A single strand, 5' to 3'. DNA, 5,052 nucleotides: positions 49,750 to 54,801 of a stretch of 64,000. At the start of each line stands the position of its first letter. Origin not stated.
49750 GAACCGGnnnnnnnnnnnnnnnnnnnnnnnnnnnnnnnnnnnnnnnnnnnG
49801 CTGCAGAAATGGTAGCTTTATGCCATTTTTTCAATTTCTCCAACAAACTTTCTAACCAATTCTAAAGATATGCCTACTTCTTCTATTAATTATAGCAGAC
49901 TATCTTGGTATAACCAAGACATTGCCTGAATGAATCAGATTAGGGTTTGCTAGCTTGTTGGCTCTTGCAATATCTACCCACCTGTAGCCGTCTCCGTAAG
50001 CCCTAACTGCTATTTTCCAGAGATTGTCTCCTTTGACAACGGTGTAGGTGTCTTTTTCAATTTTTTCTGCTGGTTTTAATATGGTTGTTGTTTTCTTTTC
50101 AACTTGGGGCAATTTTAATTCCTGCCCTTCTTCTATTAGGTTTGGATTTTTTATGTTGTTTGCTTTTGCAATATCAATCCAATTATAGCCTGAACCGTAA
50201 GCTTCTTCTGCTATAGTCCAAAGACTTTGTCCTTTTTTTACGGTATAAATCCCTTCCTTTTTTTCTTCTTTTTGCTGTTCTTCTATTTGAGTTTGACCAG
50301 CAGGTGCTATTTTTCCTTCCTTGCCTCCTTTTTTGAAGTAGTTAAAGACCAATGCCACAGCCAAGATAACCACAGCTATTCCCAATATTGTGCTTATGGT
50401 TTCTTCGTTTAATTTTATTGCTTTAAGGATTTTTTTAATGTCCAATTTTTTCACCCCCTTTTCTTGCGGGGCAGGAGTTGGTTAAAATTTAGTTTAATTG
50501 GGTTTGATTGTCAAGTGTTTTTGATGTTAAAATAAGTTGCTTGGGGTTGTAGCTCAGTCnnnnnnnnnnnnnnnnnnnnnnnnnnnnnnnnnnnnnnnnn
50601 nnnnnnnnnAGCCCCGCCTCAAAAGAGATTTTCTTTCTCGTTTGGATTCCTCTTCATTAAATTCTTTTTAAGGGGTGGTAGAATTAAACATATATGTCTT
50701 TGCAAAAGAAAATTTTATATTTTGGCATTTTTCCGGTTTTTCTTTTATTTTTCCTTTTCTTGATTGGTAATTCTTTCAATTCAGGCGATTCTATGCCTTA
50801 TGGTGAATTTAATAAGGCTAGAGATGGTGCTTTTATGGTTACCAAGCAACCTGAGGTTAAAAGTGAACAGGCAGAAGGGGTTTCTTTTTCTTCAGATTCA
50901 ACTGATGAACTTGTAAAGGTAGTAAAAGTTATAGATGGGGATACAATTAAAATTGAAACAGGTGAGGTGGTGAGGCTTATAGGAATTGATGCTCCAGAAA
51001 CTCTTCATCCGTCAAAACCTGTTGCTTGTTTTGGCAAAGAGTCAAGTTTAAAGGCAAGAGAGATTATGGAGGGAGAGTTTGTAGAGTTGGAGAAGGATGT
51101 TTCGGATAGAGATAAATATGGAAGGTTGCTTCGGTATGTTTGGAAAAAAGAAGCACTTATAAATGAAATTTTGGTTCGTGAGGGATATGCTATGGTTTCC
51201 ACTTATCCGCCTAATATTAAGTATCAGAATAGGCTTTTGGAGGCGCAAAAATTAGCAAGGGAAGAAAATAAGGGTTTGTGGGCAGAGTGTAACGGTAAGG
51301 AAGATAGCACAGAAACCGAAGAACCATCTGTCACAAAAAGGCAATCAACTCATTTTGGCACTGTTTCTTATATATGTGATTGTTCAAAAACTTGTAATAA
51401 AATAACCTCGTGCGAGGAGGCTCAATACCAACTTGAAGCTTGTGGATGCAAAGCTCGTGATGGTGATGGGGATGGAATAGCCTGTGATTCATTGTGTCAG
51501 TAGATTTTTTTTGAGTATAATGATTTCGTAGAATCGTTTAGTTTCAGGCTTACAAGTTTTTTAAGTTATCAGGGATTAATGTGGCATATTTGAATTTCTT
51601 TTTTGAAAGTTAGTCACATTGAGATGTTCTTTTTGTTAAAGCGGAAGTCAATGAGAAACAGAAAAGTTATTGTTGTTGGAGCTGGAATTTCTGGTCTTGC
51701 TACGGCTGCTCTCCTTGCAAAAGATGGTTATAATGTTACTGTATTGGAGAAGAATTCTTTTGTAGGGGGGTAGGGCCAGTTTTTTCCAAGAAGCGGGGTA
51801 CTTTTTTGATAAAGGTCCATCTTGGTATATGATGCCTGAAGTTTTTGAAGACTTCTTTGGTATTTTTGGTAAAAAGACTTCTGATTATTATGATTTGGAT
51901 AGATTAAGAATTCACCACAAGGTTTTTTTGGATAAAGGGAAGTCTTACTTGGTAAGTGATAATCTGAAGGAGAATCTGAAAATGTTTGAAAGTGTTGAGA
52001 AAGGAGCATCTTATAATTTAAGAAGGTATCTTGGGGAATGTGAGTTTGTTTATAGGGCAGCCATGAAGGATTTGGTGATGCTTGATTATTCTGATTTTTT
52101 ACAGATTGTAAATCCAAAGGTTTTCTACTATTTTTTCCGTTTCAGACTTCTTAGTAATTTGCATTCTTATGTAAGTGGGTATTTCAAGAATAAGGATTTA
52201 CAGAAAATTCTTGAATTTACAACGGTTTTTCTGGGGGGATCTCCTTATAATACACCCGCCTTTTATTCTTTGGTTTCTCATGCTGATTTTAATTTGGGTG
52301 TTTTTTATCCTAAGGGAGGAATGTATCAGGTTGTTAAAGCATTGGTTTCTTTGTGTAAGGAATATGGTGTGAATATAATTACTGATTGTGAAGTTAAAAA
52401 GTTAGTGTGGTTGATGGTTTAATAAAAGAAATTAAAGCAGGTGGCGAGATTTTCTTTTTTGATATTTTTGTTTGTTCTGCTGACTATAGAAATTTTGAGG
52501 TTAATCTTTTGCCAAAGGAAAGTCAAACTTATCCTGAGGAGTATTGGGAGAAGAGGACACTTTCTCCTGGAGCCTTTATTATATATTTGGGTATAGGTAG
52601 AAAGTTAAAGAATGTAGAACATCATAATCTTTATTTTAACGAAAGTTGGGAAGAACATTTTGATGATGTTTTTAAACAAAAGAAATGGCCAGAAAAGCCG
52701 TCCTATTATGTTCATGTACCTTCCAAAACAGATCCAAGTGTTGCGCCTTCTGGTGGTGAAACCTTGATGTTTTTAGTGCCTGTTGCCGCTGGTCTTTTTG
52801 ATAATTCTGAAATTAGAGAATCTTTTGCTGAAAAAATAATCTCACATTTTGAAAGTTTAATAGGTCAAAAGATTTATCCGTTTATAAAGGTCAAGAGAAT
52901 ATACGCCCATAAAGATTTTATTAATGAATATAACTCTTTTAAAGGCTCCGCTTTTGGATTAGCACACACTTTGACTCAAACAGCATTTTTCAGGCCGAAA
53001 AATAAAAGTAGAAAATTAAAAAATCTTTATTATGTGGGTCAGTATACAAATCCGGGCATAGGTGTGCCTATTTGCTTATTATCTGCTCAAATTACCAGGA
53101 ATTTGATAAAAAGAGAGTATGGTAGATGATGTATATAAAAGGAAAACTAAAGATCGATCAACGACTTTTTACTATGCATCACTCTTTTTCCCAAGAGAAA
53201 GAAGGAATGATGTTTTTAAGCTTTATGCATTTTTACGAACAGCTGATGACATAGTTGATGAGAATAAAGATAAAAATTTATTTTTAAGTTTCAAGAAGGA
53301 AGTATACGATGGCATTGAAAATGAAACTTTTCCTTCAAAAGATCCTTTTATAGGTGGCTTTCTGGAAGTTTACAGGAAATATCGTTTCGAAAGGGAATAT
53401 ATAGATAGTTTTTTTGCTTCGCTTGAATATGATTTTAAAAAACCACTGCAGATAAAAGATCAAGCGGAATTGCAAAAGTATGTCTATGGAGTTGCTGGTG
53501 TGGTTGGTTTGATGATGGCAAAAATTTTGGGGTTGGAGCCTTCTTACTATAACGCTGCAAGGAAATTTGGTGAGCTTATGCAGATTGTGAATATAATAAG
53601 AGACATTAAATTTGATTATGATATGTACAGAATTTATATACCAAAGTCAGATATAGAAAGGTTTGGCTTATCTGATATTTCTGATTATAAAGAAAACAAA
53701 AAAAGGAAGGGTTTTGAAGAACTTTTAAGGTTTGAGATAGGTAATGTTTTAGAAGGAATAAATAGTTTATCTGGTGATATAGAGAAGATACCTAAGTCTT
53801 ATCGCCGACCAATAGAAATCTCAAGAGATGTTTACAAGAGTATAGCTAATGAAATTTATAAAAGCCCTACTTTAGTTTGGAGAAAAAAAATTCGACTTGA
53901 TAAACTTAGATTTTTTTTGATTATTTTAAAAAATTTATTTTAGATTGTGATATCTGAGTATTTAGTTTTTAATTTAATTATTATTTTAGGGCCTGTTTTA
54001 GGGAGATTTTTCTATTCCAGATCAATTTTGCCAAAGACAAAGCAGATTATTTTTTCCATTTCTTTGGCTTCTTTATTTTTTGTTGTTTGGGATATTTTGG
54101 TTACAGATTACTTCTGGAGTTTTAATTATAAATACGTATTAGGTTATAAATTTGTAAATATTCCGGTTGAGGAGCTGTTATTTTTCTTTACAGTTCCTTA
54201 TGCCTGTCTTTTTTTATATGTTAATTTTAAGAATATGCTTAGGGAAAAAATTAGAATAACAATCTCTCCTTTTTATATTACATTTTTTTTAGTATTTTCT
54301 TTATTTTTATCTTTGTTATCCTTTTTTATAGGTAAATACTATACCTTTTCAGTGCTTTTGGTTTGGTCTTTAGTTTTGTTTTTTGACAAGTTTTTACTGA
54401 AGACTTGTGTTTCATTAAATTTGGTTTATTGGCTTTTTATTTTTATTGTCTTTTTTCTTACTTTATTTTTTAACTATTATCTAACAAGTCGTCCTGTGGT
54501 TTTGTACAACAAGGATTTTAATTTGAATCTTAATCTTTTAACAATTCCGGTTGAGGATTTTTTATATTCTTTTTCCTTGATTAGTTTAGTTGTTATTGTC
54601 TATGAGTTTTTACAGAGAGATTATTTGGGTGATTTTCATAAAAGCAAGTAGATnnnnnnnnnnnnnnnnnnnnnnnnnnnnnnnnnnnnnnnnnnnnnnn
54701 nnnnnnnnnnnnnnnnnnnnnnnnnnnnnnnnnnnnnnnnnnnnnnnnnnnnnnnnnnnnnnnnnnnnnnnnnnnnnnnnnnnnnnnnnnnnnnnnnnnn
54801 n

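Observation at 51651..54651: Carotenoid biosynthesis operon (crtI-crtB-fused lycopene cyclase) in a CPR-like genome, with the desaturase broken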

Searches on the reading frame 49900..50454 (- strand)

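Call 78: search_protein_families(library=pfam, proteins=[window:49900-50454:-], max_evalue=0.0001)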
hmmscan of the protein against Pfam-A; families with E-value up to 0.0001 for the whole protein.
window:49900-50454:- (184 aa): 2 families
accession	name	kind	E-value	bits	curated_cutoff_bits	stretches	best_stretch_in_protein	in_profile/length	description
PF01476.26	LysM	-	3.5e-27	94.5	20.9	2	70-116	1-43/43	LysM domain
PF23457.1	LysM2_NFP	-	2.1e-07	31.4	36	0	136-183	7-54/56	NFP LysM2 domain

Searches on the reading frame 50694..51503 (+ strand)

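Call 4: search_protein_families(library=pfam, proteins=[window:50694-51503:+], max_evalue=0.01)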
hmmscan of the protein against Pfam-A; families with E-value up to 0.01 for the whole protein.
window:50694-51503:+ (269 aa): 2 families
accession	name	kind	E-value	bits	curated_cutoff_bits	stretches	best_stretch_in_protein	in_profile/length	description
PF00565.23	SNase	-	2.1e-24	86.4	21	1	93-197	2-106/107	Staphylococcal nuclease homologue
PF05901.16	Excalibur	-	0.0015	19.3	22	1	232-264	2-35/36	Excalibur calcium-binding domain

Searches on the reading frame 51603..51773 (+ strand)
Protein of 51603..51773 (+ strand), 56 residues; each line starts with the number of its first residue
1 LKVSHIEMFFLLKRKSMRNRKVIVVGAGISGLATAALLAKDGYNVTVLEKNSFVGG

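Call 4: search_protein_families(library=pfam, proteins=[window:51603-51773:+], max_evalue=0.01)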
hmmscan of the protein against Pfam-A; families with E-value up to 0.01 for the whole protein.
window:51603-51773:+ (56 aa): 21 families
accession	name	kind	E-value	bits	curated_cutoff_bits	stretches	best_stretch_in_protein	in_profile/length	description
PF13450.12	NAD_binding_8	-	2.9e-11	43.9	21.9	1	24-56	1-33/68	NAD(P)-binding Rossmann-like domain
PF01266.30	DAO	-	3.3e-10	40.5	27.9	1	21-55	1-35/353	FAD dependent oxidoreductase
PF01494.25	FAD_binding_3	-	2.8e-06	27.2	22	1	21-51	3-33/349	FAD binding domain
PF07992.20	Pyr_redox_2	-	3.3e-06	27.2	26.1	1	12-52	136-175/291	Pyridine nucleotide-disulphide oxidoreductase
PF00890.30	FAD_binding_2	-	4.8e-06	26.5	20.4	1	22-56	2-36/414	FAD binding domain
PF01946.23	Thi4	-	5e-06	26.4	26.2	1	19-56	17-55/235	Thi4 family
PF12831.13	FAD_oxidored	-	6.6e-06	26.1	27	1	22-56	2-36/416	FAD dependent oxidoreductase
PF03486.20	HI0933_like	-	2.2e-05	24.5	50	1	21-55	2-36/244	HI0933-like protein Rossmann domain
PF01593.30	Amino_oxidase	-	3.8e-05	23.6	19.8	1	29-56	1-28/443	Flavin containing amine oxidoreductase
PF00070.33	Pyr_redox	-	0.00016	22.5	22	1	21-52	1-32/82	Pyridine nucleotide-disulphide oxidoreductase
PF13738.12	Pyr_redox_3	-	0.00039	20.2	30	1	19-52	164-197/305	Pyridine nucleotide-disulphide oxidoreductase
PF01262.27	AlaDh_PNT_C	-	0.0004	20.3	23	1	17-51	26-60/214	Alanine dehydrogenase/PNT, C-terminal domain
PF01134.28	GIDA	-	0.00044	19.9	22.1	1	21-51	1-31/391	Glucose inhibited division protein A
PF06690.17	HcgC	-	0.00062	19.8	31.4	1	11-52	35-75/248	FeGP cofactor biosynthesis protein, methyltransferase HcgC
PF02737.24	3HCDH_N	-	0.00089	19.7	22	1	21-51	1-31/180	3-hydroxyacyl-CoA dehydrogenase, NAD binding domain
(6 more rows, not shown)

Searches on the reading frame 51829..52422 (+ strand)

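Call 4: search_protein_families(library=pfam, proteins=[window:51829-52422:+], max_evalue=0.01)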
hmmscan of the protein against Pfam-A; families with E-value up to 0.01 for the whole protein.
window:51829-52422:+ (197 aa): 1 family
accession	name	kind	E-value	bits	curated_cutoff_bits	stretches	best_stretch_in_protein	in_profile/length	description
PF01593.30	Amino_oxidase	-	0.00055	19.8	19.8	1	112-194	147-230/443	Flavin containing amine oxidoreductase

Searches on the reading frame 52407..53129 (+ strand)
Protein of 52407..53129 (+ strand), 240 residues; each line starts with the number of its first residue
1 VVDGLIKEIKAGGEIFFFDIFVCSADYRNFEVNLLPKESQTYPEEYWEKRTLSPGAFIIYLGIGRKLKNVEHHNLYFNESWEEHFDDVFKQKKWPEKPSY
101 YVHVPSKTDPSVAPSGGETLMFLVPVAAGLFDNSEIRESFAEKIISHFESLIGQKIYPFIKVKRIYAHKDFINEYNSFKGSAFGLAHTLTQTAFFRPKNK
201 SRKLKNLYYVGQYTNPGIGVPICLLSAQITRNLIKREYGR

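Call 4: search_protein_families(library=pfam, proteins=[window:52407-53129:+], max_evalue=0.01)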
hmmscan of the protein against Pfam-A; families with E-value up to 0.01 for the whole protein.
window:52407-53129:+ (240 aa): 1 family
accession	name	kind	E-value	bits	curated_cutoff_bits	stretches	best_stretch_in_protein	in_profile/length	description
PF01593.30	Amino_oxidase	-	7.1e-06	26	19.8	1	91-228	306-436/443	Flavin containing amine oxidoreductase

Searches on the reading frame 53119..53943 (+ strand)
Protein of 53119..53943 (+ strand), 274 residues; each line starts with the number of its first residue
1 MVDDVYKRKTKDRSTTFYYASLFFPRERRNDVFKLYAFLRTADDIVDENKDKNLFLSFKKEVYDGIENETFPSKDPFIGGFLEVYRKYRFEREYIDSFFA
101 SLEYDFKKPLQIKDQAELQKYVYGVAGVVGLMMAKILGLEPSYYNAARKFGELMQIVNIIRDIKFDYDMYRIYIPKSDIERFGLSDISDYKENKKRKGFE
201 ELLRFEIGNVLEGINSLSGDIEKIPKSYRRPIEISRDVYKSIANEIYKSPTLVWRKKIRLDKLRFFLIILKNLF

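Call 4: search_protein_families(library=pfam, proteins=[window:53119-53943:+], max_evalue=0.01)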
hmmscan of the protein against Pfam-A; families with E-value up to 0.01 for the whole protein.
window:53119-53943:+ (274 aa): 1 family
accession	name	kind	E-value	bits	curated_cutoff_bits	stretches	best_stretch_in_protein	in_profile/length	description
PF00494.24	SQS_PSY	-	1.4e-51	176.2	26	1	11-263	2-262/263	Squalene/phytoene synthase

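Call 10: find_encoding_contigs(protein=window:53119-53943:+, flank=10000, max_places=10)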
Protein window:53119-53943:+ (274 aa): 1 contig read that carries it; 1 place shown.
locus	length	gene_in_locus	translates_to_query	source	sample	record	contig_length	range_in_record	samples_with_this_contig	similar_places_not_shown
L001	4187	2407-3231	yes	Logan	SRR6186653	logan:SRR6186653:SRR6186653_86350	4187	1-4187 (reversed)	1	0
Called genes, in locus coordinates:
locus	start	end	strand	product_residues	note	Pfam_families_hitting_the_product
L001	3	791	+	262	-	?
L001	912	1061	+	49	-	PF07992:Pyr_redox_2 (weak), PF01946:Thi4 (weak), PF01494:FAD_binding_3 (weak), PF03486:HI0933_like (weak), PF00890:FAD_binding_2 (weak), PF01266:DAO, PF12831:FAD_oxidored (weak), PF13450:NAD_binding_8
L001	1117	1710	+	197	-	-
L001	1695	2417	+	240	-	PF01593:Amino_oxidase (weak)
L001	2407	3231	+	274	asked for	PF00494:SQS_PSY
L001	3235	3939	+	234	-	PF18916:Lycopene_cyc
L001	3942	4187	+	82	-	?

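Call 12: search_protein_families(library=ncbifam, proteins=[window:53119-53943:+], max_evalue=0.01)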
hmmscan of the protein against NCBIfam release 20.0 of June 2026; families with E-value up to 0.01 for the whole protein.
window:53119-53943:+ (274 aa): 6 families
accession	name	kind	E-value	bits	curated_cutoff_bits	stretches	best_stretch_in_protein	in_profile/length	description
TIGR03465.1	HpnD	equivalog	5.2e-40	137.2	278.6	1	10-272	2-264/267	presqualene diphosphate synthase HpnD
NF045921.1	PhytnSynCrtBRhod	equivalog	3.6e-23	82.5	500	1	10-249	14-252/307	15-cis-phytoene synthase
TIGR03464.1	HpnC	equivalog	1.7e-21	77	250.45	1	12-271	4-264/267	squalene synthase HpnC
NF045686.1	PhytoSynCyanob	equivalog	1e-19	70.8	550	1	7-264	25-295/310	15-cis-phytoene synthase CrtB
NF042419.1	Phyto_syn_CrtB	equivalog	5.3e-19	68.9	480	1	14-263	15-273/306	15-cis-phytoene synthase CrtB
TIGR01559.1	squal_synth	equivalog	0.00014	21.1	286.75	1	116-196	133-219/337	squalene synthase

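Call 26: list_cluster_members(proteins=[P0121, P0122, window:53119-53940:+, window:53947-54648:+, window:52407-53126:+, window:51829-52419:+])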
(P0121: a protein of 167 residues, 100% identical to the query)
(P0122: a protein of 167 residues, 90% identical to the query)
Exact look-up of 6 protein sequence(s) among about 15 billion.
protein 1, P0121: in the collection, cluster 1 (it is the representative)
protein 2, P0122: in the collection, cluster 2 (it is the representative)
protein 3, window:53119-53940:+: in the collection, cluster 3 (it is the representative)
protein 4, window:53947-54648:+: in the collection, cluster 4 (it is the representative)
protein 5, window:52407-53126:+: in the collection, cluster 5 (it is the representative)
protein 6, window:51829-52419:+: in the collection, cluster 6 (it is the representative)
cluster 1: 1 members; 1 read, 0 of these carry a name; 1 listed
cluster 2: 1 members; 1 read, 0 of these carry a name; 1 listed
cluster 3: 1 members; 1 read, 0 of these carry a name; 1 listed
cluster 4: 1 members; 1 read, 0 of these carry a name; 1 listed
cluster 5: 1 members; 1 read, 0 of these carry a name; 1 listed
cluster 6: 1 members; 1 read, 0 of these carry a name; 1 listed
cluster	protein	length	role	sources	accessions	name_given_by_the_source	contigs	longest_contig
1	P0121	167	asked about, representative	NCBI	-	-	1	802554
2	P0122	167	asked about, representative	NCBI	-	-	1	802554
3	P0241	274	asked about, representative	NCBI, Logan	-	-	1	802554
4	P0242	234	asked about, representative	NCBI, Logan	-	-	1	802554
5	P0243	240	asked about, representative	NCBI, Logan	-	-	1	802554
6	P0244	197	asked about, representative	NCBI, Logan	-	-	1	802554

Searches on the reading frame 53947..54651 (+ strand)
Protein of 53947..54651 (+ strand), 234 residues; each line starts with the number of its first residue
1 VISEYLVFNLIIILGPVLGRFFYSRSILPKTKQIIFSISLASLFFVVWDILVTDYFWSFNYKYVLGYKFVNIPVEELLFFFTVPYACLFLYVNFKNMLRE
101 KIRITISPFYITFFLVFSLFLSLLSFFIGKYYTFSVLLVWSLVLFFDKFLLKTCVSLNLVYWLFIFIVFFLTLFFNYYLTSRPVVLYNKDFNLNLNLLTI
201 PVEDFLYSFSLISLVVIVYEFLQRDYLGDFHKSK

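Call 4: search_protein_families(library=pfam, proteins=[window:53947-54651:+], max_evalue=0.01)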
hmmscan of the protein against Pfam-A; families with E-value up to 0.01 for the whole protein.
window:53947-54651:+ (234 aa): 1 family
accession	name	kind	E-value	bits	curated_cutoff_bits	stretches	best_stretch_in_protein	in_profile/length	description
PF18916.5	Lycopene_cyc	-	1.5e-21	77.2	27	2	131-222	3-92/92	Lycopene cyclase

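Call 12: search_protein_families(library=ncbifam, proteins=[window:53947-54651:+], max_evalue=0.01)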
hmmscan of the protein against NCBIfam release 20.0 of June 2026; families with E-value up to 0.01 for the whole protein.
window:53947-54651:+ (234 aa): 1 family
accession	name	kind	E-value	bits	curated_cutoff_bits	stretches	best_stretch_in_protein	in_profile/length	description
TIGR03462.1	CarR_dom_SF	subfamily_domain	4.5e-22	78.4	39.4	2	4-90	2-88/89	lycopene cyclase domain-containing protein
